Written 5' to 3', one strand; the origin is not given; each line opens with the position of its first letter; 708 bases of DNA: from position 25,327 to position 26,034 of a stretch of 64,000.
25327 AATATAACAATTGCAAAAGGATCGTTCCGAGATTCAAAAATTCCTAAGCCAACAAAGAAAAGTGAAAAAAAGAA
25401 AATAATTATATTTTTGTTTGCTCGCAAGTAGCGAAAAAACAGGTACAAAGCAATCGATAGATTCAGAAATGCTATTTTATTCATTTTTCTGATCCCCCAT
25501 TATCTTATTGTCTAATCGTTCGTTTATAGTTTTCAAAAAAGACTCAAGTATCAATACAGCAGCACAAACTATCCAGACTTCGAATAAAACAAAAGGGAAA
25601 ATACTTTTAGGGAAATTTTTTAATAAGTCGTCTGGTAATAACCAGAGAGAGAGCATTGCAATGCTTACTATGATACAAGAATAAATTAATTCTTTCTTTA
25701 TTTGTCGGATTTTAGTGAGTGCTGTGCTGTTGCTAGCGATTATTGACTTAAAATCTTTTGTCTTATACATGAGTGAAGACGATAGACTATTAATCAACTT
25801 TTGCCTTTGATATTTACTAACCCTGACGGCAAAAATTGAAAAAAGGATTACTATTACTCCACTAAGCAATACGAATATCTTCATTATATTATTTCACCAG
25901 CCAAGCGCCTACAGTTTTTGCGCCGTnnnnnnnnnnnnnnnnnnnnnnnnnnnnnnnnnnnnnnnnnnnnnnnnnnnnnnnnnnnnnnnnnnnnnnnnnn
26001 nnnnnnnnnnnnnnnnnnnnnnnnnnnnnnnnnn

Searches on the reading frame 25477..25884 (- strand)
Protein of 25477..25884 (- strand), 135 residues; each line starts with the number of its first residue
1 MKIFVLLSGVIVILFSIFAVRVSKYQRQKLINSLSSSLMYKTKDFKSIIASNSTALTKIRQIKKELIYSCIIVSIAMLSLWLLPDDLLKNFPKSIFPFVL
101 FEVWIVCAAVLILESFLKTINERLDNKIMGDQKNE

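Call 5: search_protein_families(library=pfam, proteins=[window:25477-25884:-], max_evalue=0.01)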
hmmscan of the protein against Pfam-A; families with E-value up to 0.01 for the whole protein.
window:25477-25884:- (135 aa): 1 family
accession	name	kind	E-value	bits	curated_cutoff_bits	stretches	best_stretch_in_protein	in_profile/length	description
PF15204.11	KKLCAg1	-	0.0088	16.5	27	0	49-96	7-51/87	Kita-kyushu lung cancer antigen 1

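Call 10: search_protein_families(library=padloc, proteins=[window:25477-25884:-], max_evalue=0.01)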
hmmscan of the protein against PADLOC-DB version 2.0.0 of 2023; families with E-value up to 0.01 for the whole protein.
window:25477-25884:- (135 aa): 0 families

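Call 11: search_protein_families(library=ncbifam, proteins=[window:25477-25884:-], max_evalue=0.01)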
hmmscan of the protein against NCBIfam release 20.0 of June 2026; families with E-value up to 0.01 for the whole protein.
window:25477-25884:- (135 aa): 0 families

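Call 115: search_protein_families(library=phrogs, proteins=[window:25477-25884:-], max_evalue=0.01)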
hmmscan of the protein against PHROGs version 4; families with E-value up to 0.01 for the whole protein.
window:25477-25884:- (135 aa): 0 families
